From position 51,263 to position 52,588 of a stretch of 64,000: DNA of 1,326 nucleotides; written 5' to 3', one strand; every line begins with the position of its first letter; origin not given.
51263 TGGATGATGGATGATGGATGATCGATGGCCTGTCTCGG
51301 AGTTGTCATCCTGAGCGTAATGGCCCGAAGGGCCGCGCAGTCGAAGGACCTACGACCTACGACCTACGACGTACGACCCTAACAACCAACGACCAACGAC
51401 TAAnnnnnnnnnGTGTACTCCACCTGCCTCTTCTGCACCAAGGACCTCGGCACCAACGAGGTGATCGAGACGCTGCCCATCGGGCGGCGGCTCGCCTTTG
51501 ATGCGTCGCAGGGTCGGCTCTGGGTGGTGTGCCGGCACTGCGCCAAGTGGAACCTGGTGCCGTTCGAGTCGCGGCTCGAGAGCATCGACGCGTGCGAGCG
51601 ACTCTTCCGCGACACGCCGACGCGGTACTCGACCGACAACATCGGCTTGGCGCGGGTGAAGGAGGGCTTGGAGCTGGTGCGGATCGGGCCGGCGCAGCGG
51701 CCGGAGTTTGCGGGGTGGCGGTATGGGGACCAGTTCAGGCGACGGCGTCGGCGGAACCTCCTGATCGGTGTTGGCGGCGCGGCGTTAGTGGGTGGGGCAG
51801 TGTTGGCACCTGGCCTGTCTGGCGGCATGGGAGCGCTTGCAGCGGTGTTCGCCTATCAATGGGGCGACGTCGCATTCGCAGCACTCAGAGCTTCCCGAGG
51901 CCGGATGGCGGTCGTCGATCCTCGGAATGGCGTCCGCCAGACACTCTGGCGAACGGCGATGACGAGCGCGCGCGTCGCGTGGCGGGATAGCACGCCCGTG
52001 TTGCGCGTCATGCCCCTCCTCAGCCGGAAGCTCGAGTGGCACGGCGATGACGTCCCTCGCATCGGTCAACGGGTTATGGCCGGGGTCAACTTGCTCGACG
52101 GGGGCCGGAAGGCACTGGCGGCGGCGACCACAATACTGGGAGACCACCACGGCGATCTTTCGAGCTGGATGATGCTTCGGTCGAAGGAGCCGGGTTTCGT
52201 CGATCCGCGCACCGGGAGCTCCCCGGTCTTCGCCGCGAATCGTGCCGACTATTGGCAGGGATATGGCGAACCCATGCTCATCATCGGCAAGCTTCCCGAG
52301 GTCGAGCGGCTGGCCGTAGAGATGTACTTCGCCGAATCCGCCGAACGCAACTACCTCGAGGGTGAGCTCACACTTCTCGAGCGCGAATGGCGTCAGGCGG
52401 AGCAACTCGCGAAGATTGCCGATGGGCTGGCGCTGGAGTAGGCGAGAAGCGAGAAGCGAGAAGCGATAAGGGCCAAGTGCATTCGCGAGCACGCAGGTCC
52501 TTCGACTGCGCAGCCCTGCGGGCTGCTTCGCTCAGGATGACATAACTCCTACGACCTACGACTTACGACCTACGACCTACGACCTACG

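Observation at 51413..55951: Four tandem paralogs of an unassigned protein with a conserved Zn-ribbon N-domain, Arg-rich/membrane-hairpin segment, hypervariable middle and conserved C-terminal helix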

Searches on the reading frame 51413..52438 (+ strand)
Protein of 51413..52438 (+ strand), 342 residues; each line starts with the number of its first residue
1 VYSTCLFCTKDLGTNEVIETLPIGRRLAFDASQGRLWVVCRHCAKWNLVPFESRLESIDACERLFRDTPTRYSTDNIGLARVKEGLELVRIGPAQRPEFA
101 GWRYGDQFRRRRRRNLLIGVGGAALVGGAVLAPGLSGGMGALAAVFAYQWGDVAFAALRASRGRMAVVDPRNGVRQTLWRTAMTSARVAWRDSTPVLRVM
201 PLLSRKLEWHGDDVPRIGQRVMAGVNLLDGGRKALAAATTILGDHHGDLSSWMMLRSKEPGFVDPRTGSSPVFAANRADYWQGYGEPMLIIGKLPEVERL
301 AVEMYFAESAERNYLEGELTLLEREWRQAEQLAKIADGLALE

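Call 4: search_protein_families(library=pfam, proteins=[window:51413-52438:+], max_evalue=1)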
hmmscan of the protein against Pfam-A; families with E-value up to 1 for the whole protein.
window:51413-52438:+ (342 aa): 1 family
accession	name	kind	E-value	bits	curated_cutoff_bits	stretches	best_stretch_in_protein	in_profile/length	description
PF07496.21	zf-CW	-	0.23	12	27.5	1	37-53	2-18/47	CW-type Zinc Finger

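Call 5: search_protein_families(library=ncbifam, proteins=[window:51413-52438:+], max_evalue=1)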
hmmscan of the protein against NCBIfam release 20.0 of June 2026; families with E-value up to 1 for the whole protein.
window:51413-52438:+ (342 aa): 0 families

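Call 6: search_protein_families(library=padloc, proteins=[window:51413-52438:+], max_evalue=1)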
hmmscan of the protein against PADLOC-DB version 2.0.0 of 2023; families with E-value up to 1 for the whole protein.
window:51413-52438:+ (342 aa): 0 families

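Call 8: find_homologous_proteins(query=window:51413-52438:+)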
Query window:51413-52438:+ (342 aa): 6693 proteins with E <= 0.001 among 8000 candidates; the best 120 are listed.
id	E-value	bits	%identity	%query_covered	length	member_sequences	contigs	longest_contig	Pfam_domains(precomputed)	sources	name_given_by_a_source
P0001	5.4e-229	777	100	100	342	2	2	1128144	-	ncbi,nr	ncbi:MAG: hypothetical protein IPP98_15350 [Gemmatimonadetes bacterium]|nr:hypothetical protein [Gem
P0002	1.6e-196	670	85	100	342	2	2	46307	-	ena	-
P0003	3.8e-182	623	85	95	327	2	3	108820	-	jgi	jgi:hypothetical protein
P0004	1.0e-155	536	70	100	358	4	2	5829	-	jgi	-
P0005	2.5e-144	499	65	100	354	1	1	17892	-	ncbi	-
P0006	2.1e-129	449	63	100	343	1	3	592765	-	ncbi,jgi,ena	jgi:hypothetical protein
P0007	6.5e-129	448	62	100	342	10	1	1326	-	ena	-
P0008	5.1e-127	442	62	100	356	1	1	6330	-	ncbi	-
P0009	7.4e-126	438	60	100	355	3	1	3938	-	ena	-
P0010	1.5e-125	437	60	100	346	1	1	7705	-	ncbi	-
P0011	7.0e-108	379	55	100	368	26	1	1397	-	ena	-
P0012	2.9e-107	377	54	100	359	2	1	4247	-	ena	-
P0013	3.0e-105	370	54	100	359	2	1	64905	-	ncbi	-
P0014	5.8e-101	356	52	100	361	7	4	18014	-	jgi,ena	-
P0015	2.6e-100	354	52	100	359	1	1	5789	-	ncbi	-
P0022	2.5e-96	341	50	100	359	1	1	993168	-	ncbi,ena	-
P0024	7.3e-96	339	50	100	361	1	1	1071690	-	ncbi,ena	-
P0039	3.0e-91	324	51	100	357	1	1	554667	-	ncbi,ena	-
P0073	3.5e-79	284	44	100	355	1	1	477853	-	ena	-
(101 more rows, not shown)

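Call 9: search_solved_structures(query=A1, max_evalue=10)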
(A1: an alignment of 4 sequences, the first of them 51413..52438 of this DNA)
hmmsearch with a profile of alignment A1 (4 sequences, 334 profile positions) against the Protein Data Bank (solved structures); distinct sequences matched with E-value up to 10: 8.
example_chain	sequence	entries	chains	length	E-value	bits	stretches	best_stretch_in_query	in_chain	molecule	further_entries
8e0o_B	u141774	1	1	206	0.036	16.7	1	168-252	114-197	hetBGL03-15-18b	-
8e0n_A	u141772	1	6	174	0.045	16.4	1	172-252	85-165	BGL18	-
6xr1_A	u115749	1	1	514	0.22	14.1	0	172-317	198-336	dTor_9x57R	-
5j4o_A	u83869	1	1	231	0.46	13.1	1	173-301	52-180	Spectrin alpha chain, erythrocytic 1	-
1tu3_F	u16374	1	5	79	0.66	12.6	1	267-321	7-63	Rab GTPase binding effector protein 1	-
6gv8_A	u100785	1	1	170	1.3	11.6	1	218-288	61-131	Hyperosmolarity resistance protein Emb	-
6e9z_B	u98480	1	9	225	1.4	11.5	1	172-298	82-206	DHF119 filament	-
6xr2_A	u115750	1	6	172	1.7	11.2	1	172-318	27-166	dTor_3x57R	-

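Call 20: find_encoding_contigs(protein=P0006, flank=8000, max_places=2)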
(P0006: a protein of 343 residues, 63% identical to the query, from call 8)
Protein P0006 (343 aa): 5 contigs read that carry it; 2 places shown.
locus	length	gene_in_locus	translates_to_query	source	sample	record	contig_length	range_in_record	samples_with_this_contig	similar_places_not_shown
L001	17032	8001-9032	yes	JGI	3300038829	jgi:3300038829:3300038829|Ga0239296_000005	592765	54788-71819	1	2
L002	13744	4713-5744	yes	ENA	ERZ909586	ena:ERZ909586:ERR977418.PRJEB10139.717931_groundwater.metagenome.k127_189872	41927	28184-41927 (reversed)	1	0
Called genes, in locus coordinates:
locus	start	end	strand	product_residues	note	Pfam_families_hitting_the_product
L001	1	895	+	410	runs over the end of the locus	PF00091:Tubulin, PF12327:FtsZ_C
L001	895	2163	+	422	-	PF19425:Csd3_N2 (weak), PF01551:Peptidase_M23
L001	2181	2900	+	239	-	PF00977:His_biosynth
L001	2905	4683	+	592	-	-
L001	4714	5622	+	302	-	PF02881:SRP54_N (weak), PF13191:AAA_16 (weak), PF13604:AAA_30 (weak), PF00448:SRP54, PF01656:CbiA (weak), PF13401:AAA_22 (weak)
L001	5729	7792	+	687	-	PF17191:RecG_wedge, PF22590:Cas3-like_C_2 (faint), PF00270:DEAD, PF04851:ResIII, PF00271:Helicase_C, PF19833:RecG_dom3_C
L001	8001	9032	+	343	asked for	-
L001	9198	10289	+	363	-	-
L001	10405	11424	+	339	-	-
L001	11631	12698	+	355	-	-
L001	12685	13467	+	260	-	PF06966:DUF1295, PF02544:Steroid_dh (weak)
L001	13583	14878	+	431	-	PF01336:tRNA_anti-codon, PF00152:tRNA-synt_2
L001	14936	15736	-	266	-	PF01503:PRA-PH (faint), PF03819:MazG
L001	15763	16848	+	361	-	PF01168:Ala_racemase_N, PF00842:Ala_racemase_C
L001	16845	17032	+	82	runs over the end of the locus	PF08899:DUF1844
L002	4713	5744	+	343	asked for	-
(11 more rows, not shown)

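Call 21: find_encoding_contigs(protein=P0024, flank=8000, max_places=2)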
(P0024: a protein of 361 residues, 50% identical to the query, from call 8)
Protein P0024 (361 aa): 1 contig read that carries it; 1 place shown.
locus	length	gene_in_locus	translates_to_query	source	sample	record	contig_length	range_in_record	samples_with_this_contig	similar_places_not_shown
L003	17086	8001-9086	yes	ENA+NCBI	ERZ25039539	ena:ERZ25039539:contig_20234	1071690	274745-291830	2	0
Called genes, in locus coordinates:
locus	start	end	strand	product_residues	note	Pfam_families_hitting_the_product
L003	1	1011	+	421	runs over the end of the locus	PF01757:Acyl_transf_3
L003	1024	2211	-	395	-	PF08241:Methyltransf_11 (weak), PF13649:Methyltransf_25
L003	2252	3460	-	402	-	PF00005:ABC_tran, PF14524:Wzt_C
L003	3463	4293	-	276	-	PF01061:ABC2_membrane, PF12698:ABC2_membrane_3 (weak)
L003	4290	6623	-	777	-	PF01040:UbiA (weak)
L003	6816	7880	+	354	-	-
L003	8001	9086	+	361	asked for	-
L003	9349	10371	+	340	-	-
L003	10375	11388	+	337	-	-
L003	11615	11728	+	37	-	PF00152:tRNA-synt_2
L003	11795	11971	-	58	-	-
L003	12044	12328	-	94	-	-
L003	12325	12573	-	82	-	PF03819:MazG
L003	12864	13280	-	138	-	-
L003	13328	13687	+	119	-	PF00842:Ala_racemase_C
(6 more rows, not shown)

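Call 22: find_related_loci(query=A2, collection=genome_contigs, flank=8000)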
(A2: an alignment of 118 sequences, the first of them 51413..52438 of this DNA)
Query A2 (342 aa) in genome_contigs; peptide patterns used: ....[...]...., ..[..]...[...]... (x = any residue, [..] = any of these).
600 stretches matched a pattern (row limit reached: there are more); 586 encode a relative of the query (tblastn E <= 1e-3); the best 80 are kept; 79 distinct loci.
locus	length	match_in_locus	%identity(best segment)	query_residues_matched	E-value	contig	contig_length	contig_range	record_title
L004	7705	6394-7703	60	1-341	1e-126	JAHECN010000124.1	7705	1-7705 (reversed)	MAG: Gemmatimonadetes bacterium isolate Ww170 NODE_25155_length_7705_cov_5.554457, whole genome shotgun sequence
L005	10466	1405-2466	54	1-342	7e-101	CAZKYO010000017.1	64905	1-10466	MAG TPA_asm: uncultured Gemmatimonadaceae bacterium isolate binchicken_co118_191 genome assembly, contig: NODE_360_lengt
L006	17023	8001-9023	51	1-341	2e-95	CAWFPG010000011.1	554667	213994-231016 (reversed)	MAG: uncultured Gemmatimonadales bacterium isolate MFD05684.bin.1.19 genome assembly, contig: contig_6706, whole genome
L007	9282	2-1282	49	1-341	7e-94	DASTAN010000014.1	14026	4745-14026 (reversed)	MAG TPA_asm: Gemmatimonadales bacterium isolate SMAG_U738 k141_675914, whole genome shotgun sequence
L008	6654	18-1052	51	1-342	5e-94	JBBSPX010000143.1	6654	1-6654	MAG: Gemmatimonadales bacterium isolate LS6_sbin.69 LS6_sbin.69_K_114790_L_6654_cov_13.0000, whole genome shotgun sequen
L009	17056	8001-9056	49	1-342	4e-91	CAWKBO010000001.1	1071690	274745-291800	MAG: uncultured Gemmatimonadales bacterium isolate MFD05442.bin.2.33 genome assembly, contig: contig_20234, whole genome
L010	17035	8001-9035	48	1-342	6e-89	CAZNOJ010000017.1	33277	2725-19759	MAG TPA_asm: uncultured Gemmatimonadaceae bacterium isolate SRP329715_co2_115 genome assembly, contig: NODE_2774_length_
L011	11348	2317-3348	47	1-342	1e-84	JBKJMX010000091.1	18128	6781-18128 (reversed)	MAG: Gemmatimonadales bacterium isolate ant_bin.344 k117_3057266, whole genome shotgun sequence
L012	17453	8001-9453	50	1-341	6e-83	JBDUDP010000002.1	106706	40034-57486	MAG: Gemmatimonadota bacterium isolate cluster4_bin.73 NODE_79_length_106706_cov_9.883902, whole genome shotgun sequence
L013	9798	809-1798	48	1-341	4e-81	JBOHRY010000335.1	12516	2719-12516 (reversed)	MAG: Gemmatimonadales bacterium isolate TC-S_metawrap_bin.215 k127_703154, whole genome shotgun sequence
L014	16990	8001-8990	48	1-341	2e-80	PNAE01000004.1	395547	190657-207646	MAG: Gemmatimonadetes bacterium isolate palsa_1233 73.20110800_P1D.22_contig_956, whole genome shotgun sequence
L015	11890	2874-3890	45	1-341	2e-79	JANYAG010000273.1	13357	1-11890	MAG: Gemmatimonadetes bacterium isolate GL140_5_metabat_188_sub GL140_5_k141_1922895, whole genome shotgun sequence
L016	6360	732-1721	47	1-341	1e-78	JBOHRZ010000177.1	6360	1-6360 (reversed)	MAG: Gemmatimonadales bacterium isolate SE1506_metabat2.bin.11 NODE_4792_length_6360_cov_1.091288, whole genome shotgun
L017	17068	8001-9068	44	1-342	1e-78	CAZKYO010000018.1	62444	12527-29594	MAG TPA_asm: uncultured Gemmatimonadaceae bacterium isolate binchicken_co118_191 genome assembly, contig: NODE_390_lengt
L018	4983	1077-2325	48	1-342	9e-79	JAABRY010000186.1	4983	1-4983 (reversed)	MAG: Gemmatimonadetes bacterium isolate S09.Bin022 Scaffold_149, whole genome shotgun sequence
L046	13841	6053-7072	41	1-339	1e-66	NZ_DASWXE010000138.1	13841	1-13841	MAG: Gemmatimonas sp. isolate SMAG_U3676 k141_1006630, whole genome shotgun sequence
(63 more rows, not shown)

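Call 28: search_protein_representatives(alignment_id=A2)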
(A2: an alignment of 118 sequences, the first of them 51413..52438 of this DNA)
Query: 118 sequences, 358 profile positions. Proteins with E-value up to 0.001 (for the whole library): 2512; up to 1e-10: 1980; up to 1e-30: 1018. The best 150 are listed.
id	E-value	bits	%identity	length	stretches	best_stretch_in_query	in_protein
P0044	4.0e-141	487.2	-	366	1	1-348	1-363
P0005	1.2e-138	479.0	-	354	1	1-357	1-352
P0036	2.4e-137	474.8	-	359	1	1-349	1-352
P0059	4.3e-135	467.4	-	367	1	1-354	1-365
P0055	2.7e-134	464.8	-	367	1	1-350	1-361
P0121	1.2e-126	439.6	-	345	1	1-356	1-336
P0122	1.5e-125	436.0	-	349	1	1-357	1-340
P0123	9.1e-125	433.4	-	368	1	1-355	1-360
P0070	1.5e-120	419.5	-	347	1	1-355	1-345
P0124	7.3e-111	387.7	-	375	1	1-357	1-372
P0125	5.2e-108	378.3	-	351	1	1-354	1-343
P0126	9.4e-108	377.4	-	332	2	1-251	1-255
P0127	4.1e-107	375.3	-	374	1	1-356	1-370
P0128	1.0e-106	374.1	-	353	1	1-355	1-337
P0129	3.4e-105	369.0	-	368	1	1-356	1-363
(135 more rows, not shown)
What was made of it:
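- More than 6,600 hits, and 2,512 representative clusters, essentially all full-length (calls 8, 28).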

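Call 29: predict_structure(alignment_id=A2)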
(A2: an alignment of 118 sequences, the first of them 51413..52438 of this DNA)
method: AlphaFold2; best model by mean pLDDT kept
length: 342 residues; sequences in the alignment: 118
mean_pLDDT: 84.0   pTM: 0.77
mean pLDDT of the five models: 84.0, 83.5, 82.9, 81.8, 79.8
residues with pLDDT >= 90: 143; 70-90: 139; 50-70: 60; < 50: 0
segments of 3 or more residues with pLDDT < 50: none
pLDDT, mean of each block of 10 residues (from residue 1): 81 72 78 90 86 85 88 85 88 71 83 87 67 61 84 82 91 95 94 93 91 96 94 94 92 89 63 61 71 95 94 87 87 84 65
secondary structure, 60 per line:
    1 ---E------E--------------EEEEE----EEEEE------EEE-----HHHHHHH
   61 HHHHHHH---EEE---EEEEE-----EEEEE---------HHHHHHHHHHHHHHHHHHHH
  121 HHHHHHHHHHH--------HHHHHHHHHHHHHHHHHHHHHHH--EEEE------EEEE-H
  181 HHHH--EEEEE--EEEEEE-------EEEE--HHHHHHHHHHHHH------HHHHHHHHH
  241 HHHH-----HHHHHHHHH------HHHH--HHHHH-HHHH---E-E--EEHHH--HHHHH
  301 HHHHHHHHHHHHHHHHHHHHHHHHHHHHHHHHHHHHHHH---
elements in order: E26-30 E35-39 E46-48 H54-67 E71-73 E77-81 E87-91 H101-131 H140-162 E165-168 E175-178 H180-184 E187-191 E194-199 E207-210 H213-225 H232-244 H250-258 H265-268 H271-275 H277-280 H296-339
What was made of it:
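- On Bacterial PH domain families (Pfam bPH_1 PF08000, bPH_2 PF03703 and relatives): AF2 predicts helices 101-131 and 140-162 (call 29).
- On Zinc-ribbon structural class: Strands 26-30 and 35-39 precede the second knuckle (call 29).
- AF2 predicts two helices, 101-131 and 140-162, and a compact model with pTM 0.77 (call 29).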

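Call 32: fold_search(model_id=the predicted structure, library=pdb)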
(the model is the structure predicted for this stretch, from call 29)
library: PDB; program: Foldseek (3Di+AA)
matches with E <= 10: 224; with E <= 0.001: 0
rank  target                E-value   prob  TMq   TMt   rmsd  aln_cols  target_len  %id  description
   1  3b77_B                4.2e-01  0.11  0.12  0.20  18.0       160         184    6  Crystal structure of a ph domain containing bacterial protein (exig_2160) from exiguobacterium sibiricum 255-15 at 2.4 (released 2007-11-13)
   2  9e5x_A                8.1e-01  0.04  0.10  0.06  25.6       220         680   11  The prefusion conformation of herpes simplex virus type 1 (HSV-1) glycoprotein B (gB) mutant S392C and A527C (released 2026-03-18)
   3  4khb_C                1.0e+00  0.41  0.16  0.41   6.4        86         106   16  Structure of the Spt16D Pob3N heterodimer (released 2013-05-29)
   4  2i1j                  1.1e+00  0.06  0.13  0.10  21.0       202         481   12  Moesin from Spodoptera frugiperda at 2.1 angstroms resolution (released 2006-12-19)
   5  4c1s_A                1.1e+00  0.03  0.10  0.10  18.5       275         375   10  Glycoside hydrolase family 76 (mannosidase) Bt3792 from Bacteroides thetaiotaomicron VPI-5482 (released 2013-11-13)
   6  3snh                  1.1e+00  0.02  0.09  0.06  29.2       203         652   12  Crystal structure of nucleotide-free human dynamin1 (released 2011-09-21)
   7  5umr                  1.2e+00  0.38  0.14  0.39   4.5        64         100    8  Crystal structure of N-terminal domain of human FACT complex subunit SSRP1 (released 2018-01-31)
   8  4khb_G                1.2e+00  0.33  0.16  0.41   6.5        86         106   16  Structure of the Spt16D Pob3N heterodimer (released 2013-05-29)
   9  4khb_E                1.2e+00  0.33  0.16  0.41   6.4        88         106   16  Structure of the Spt16D Pob3N heterodimer (released 2013-05-29)
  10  3ulc                  1.4e+00  0.23  0.14  0.38   5.5        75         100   13  Crystal structure of the pleckstrin homology domain of Saccharomyces cerevisiae Avo1, a TORC2 subunit, in the P3121 crys (released 2012-04-11)
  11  8w1a_B                1.5e+00  0.04  0.11  0.13  22.4       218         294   12  Cryo-EM Structure of KSHV ORF74 Apo Dimer at 2.8A (released 2025-08-27)
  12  8oyv_B                1.5e+00  0.03  0.08  0.13  17.6       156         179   10  De novo designed Claudin fold CLF_4 (released 2023-10-18)
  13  6akf_G                1.6e+00  0.03  0.09  0.15  14.7       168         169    9  Crystal structure of mouse claudin-3 P134A mutant in complex with C-terminal fragment of Clostridium perfringens enter (released 2019-02-20)
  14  4cbv_F                1.8e+00  0.11  0.14  0.17   6.3        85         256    8  X-ray structure of full-length ComE from Streptococcus pneumoniae. (released 2014-02-12)
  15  2h7f_X                1.8e+00  0.03  0.15  0.16  20.6       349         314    8  Structure of variola topoisomerase covalently bound to DNA (released 2006-08-15)
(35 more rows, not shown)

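Call 34: search_protein_families(library=pfam, alignment_id=A2, max_evalue=1)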
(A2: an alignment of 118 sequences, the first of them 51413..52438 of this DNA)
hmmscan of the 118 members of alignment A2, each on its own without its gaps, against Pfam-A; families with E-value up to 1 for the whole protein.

A. member 1, window:51413-52438:+ (342 aa): 1 family
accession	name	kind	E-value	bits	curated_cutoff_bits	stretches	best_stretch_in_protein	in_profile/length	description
PF07496.21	zf-CW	-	0.23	12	27.5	1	37-53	2-18/47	CW-type Zinc Finger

B. families by the number of members that match (of 118 scanned): 42 families (the first 25 are shown)
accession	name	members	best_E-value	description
PF07496.21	zf-CW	97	0.0098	CW-type Zinc Finger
PF21352.3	Zn_ribbon_Thio2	15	0.099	Thioredoxin 2, N-terminal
PF11239.13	DUF3040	11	0.041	Protein of unknown function (DUF3040)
PF23477.1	zf_Tbcl_2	9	0.062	Probable treble clef zinc finger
PF13453.11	Zn_ribbon_TFIIB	7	0.016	Transcription factor zinc-finger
PF21304.2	T3S_SPI-1_N0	5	0.029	SPI-1 type 3 secretion system secretin, N0 domain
PF07219.19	HemY_N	3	0.079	HemY protein N-terminus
PF08122.17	NDUF_B12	3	0.14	NADH-ubiquinone oxidoreductase B12 subunit family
PF11981.13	DUF3482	2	0.03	Domain of unknown function (DUF3482)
PF21971.1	LINC-PINT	2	0.033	Transcriptional regulator PINT87aa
PF11198.13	DUF2857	2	0.036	Protein of unknown function (DUF2857)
PF09813.14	Coa3_cc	2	0.063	Cytochrome c oxidase assembly factor 3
PF00487.30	FA_desaturase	2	0.11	Fatty acid desaturase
PF23549.1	Zn_ribbon_GRF_2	2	0.13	GRF-like zinc ribbon domain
PF10399.14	UCR_Fe-S_N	2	0.35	Ubiquitinol-cytochrome C reductase Fe-S subunit TAT signal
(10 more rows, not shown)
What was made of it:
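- Closest known: Zinc-ribbon / treble-clef zinc fingers. Same: The motif '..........' resembles the first knuckle of zf-CW in 97 of 118 members (call 34).
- Tried and rejected: Pfam: the four proteins, then all 118 aligned members at E <= 1 (calls 4, 34).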

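Call 35: find_encoding_contigs(protein=P0039, flank=8000, max_places=1)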
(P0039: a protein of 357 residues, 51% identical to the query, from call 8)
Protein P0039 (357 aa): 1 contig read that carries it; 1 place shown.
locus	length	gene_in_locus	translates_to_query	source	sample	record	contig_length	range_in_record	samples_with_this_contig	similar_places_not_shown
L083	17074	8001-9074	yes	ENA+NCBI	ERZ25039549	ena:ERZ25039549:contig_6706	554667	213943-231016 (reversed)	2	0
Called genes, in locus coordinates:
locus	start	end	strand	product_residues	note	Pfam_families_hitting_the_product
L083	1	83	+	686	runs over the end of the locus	PF05649:Peptidase_M13_N, PF01431:Peptidase_M13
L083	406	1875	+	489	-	-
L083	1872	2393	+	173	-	-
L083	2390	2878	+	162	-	-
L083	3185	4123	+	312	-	PF00675:Peptidase_M16, PF05193:Peptidase_M16_C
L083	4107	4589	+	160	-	-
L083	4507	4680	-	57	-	-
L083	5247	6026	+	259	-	PF05193:Peptidase_M16_C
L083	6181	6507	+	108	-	-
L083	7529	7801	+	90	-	-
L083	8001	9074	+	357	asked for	-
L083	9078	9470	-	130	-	-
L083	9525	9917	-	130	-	PF02661:Fic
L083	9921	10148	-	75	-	PF04014:MazE_antitoxin (weak)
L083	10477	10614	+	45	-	-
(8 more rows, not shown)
